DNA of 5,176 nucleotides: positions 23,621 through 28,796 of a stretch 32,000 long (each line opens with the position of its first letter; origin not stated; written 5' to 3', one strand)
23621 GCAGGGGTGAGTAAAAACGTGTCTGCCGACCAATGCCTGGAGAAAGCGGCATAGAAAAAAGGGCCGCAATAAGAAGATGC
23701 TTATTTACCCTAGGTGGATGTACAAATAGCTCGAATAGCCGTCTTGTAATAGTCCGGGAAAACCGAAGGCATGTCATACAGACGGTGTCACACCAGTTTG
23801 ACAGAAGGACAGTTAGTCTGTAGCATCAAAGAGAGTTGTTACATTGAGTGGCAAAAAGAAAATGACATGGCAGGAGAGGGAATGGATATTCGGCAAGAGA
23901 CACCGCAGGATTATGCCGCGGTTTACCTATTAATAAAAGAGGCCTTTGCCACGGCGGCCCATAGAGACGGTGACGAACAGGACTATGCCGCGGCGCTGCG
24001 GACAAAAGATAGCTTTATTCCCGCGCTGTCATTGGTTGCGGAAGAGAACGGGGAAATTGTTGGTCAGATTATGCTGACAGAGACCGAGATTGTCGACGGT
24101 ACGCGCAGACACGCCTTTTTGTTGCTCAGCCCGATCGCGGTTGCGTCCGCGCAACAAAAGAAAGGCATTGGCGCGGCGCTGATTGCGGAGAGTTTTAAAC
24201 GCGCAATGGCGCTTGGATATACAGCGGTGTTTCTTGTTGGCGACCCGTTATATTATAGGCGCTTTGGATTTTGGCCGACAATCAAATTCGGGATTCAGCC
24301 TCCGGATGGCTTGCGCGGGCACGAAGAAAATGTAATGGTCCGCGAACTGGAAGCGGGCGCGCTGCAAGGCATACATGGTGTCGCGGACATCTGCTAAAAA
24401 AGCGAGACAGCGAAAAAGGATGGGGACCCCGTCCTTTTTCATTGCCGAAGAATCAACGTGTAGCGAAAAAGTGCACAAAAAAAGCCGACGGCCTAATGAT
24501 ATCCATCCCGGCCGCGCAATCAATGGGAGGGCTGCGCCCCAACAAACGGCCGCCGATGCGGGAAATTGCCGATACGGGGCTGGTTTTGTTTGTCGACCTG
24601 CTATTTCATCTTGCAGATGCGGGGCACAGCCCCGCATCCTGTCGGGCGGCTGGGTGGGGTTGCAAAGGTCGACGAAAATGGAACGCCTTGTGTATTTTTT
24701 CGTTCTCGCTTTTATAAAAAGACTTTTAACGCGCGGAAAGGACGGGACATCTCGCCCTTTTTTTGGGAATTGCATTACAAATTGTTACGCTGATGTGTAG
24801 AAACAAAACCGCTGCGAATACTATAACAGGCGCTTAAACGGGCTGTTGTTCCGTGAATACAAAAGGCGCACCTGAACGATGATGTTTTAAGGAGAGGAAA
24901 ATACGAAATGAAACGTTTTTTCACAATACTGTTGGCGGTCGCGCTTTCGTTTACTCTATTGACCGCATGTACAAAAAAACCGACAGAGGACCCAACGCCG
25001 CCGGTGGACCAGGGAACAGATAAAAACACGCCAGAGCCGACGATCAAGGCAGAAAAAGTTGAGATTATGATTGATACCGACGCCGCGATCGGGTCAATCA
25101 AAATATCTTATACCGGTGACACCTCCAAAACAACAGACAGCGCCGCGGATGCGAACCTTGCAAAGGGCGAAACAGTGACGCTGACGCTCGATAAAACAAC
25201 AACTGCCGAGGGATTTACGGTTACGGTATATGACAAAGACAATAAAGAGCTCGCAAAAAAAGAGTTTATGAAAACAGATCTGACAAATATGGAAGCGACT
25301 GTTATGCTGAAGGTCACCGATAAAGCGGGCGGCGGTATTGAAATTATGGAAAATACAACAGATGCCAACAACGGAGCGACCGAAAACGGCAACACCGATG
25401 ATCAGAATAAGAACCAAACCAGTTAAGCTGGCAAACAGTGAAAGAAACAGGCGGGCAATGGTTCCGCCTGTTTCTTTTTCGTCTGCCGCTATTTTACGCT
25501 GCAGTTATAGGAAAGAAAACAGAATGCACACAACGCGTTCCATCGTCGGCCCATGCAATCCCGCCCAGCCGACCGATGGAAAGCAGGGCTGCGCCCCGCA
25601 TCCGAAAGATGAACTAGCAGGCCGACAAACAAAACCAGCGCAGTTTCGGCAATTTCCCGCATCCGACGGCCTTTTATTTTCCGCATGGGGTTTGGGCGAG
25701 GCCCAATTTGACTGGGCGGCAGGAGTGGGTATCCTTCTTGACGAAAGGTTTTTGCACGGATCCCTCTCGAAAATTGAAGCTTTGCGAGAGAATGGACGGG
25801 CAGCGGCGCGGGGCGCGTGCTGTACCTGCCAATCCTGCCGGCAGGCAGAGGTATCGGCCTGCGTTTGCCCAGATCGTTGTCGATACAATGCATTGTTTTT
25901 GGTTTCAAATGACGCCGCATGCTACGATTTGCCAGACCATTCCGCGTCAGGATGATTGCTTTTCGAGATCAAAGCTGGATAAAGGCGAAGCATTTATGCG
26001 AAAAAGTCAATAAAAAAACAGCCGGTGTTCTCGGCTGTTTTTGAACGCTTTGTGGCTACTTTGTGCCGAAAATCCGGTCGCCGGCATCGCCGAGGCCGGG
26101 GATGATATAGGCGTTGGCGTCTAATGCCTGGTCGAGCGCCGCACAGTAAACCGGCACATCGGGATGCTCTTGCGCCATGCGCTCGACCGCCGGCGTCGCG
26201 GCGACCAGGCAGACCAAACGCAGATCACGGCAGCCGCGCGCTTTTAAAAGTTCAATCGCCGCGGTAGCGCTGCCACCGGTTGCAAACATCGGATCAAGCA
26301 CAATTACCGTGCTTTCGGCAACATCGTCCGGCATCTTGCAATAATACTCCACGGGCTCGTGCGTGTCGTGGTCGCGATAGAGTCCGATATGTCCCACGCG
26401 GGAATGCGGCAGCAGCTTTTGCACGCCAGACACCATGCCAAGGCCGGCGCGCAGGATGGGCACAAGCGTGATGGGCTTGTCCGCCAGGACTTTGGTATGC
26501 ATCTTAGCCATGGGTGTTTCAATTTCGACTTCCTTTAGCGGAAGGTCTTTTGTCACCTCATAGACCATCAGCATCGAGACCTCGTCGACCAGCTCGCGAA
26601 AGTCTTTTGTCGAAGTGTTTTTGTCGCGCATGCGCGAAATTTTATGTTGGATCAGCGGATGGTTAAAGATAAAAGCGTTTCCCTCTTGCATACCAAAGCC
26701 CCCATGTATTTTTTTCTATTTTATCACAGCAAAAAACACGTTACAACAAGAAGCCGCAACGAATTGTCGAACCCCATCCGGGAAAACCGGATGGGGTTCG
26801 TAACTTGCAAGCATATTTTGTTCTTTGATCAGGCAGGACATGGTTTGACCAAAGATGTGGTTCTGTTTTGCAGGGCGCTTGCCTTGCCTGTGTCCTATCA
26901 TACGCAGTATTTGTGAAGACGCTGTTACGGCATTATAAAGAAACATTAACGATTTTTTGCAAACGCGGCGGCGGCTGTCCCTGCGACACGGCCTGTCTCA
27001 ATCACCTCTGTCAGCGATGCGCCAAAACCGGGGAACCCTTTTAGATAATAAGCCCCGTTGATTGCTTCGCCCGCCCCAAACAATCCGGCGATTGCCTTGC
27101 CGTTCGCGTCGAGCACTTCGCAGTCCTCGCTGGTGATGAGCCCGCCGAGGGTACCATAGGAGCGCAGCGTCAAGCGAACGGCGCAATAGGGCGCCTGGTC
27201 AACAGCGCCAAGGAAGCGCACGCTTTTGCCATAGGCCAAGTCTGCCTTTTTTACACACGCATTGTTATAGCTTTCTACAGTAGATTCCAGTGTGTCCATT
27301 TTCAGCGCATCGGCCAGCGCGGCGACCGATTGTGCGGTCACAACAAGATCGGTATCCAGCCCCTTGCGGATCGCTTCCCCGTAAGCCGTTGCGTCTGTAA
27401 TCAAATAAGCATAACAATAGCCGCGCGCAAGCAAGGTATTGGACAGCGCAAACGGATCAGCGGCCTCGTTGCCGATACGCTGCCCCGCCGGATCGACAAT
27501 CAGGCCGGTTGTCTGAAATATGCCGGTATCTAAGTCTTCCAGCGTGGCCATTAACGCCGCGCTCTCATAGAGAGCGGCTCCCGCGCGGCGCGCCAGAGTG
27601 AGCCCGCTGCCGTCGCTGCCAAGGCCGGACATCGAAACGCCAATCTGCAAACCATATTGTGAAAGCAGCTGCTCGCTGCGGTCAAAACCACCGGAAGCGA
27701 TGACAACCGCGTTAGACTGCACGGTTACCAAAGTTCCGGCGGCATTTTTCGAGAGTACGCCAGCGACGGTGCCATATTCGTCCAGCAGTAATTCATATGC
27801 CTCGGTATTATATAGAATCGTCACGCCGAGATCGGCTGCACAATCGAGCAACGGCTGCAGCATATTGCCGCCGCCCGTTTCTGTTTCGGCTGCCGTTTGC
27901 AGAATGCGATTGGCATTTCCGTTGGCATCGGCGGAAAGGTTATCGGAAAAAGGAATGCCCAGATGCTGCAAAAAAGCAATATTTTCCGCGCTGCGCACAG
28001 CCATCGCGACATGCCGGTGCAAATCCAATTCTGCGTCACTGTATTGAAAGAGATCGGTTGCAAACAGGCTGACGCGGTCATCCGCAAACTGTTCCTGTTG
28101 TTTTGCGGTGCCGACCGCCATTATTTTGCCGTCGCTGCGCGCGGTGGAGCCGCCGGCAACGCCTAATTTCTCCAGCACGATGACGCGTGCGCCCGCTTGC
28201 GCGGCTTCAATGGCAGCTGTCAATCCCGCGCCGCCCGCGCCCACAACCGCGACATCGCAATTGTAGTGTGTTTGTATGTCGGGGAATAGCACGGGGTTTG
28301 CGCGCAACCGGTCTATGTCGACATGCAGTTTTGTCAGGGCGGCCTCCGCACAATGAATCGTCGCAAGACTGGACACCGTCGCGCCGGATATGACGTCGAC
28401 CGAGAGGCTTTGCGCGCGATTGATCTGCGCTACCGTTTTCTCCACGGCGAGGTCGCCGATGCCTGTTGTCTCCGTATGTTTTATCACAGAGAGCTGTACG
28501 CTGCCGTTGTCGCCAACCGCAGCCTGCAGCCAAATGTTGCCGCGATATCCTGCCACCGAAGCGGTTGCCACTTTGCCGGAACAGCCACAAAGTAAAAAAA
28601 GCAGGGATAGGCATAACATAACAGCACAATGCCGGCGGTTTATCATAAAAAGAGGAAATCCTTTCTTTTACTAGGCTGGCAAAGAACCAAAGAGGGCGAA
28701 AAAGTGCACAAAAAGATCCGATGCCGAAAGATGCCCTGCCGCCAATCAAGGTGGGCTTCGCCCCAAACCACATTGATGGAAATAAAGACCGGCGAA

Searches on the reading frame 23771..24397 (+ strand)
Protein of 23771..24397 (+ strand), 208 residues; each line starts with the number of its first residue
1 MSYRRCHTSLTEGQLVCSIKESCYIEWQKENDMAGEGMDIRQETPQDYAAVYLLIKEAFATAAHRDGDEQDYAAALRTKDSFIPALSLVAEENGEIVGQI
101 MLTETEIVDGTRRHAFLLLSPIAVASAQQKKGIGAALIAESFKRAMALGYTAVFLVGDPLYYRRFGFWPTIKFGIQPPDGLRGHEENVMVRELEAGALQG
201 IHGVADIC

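Call 53: search_protein_families(library=pfam, proteins=[window:23771-24397:+], max_evalue=0.01)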
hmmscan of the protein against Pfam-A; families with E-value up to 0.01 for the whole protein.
window:23771-24397:+ (208 aa): 4 families
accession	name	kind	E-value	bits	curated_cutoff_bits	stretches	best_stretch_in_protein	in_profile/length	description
PF13527.13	Acetyltransf_9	-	3.3e-10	40.5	25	1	40-167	2-124/127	Acetyltransferase (GNAT) domain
PF00583.31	Acetyltransf_1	-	9.7e-10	39.2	20.7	1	72-167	24-116/116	Acetyltransferase (GNAT) family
PF13508.13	Acetyltransf_7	-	8.6e-09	36.1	27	1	88-167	6-82/84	Acetyltransferase (GNAT) domain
PF13673.13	Acetyltransf_10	-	0.00079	19.8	23.6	1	87-146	33-81/128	Acetyltransferase (GNAT) domain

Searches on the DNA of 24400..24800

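Call 74: search_rna_families(source=window, start=24400, end=24800, threshold=evalue, max_evalue=10)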
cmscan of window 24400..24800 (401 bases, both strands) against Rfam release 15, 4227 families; matches with E-value up to 10: 5.
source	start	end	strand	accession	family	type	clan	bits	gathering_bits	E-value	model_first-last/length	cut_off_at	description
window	24407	24445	-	RF03574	mir-4847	Gene; miRNA;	-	15.8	100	1.5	1-79/79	no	mir-4847 microRNA precursor family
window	24487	24659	+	RF02193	TCL6_3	Gene; lncRNA;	-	13.5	40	1.3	1-139/139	no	T-cell leukemia/lymphoma 6 conserved region 3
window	24704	24764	-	RF01730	Termite-leu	Cis-reg;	-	13.4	51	4.5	1-78/78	no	Termite-leu RNA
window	24616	24638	+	RF01730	Termite-leu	Cis-reg;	-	12.8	51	7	39-61/78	no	Termite-leu RNA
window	24566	24640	-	RF02248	Six3os1_3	Gene; lncRNA;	-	10.2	40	3.7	1-75/75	no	Six3os1 conserved region 3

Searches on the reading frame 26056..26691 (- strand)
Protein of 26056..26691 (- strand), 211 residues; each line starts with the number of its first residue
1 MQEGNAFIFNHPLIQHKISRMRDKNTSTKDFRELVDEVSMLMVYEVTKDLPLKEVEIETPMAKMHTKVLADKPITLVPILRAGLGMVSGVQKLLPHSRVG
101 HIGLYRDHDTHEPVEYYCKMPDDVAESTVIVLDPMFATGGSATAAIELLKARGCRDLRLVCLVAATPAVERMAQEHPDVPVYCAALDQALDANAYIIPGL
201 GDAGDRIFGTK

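Call 53: search_protein_families(library=pfam, proteins=[window:26056-26691:-], max_evalue=0.01)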
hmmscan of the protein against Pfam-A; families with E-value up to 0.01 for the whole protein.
window:26056-26691:- (211 aa): 2 families
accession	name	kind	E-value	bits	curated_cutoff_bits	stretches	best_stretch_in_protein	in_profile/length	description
PF14681.12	UPRTase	-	5.2e-78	261.7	27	1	9-210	2-206/206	Uracil phosphoribosyltransferase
PF00156.33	Pribosyltran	-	6.7e-11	42.2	26.3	1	55-166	13-125/158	Phosphoribosyl transferase domain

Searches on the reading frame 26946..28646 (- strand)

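Call 83: search_protein_families(library=pfam, proteins=[window:26946-28646:-], max_evalue=0.001)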
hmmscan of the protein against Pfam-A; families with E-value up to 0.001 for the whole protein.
window:26946-28646:- (566 aa): 10 families
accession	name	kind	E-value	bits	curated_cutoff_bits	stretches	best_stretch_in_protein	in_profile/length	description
PF00890.30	FAD_binding_2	-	1.4e-48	166.6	20.4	1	131-532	1-402/414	FAD binding domain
PF01266.30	DAO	-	1e-14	55.3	27.9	1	131-321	1-205/353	FAD dependent oxidoreductase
PF03486.20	HI0933_like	-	1.9e-12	47.6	50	1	131-167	2-38/244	HI0933-like protein Rossmann domain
PF04205.19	FMN_bind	-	1e-11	45.7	22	1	33-104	1-76/77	FMN-binding domain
PF12831.13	FAD_oxidored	-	1.5e-08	34.8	27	1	131-319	1-145/416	FAD dependent oxidoreductase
PF01946.23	Thi4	-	3e-06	27.1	26.2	1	121-167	9-56/235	Thi4 family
PF07992.20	Pyr_redox_2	-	1.9e-05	24.7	26.1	1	131-320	2-109/291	Pyridine nucleotide-disulphide oxidoreductase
PF01494.25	FAD_binding_3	-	2.7e-05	24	22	1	130-171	2-42/349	FAD binding domain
PF13450.12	NAD_binding_8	-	6.9e-05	23.5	21.9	1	134-169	1-36/68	NAD(P)-binding Rossmann-like domain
PF13738.12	Pyr_redox_3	-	0.00021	21.1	30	1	134-161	2-30/305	Pyridine nucleotide-disulphide oxidoreductase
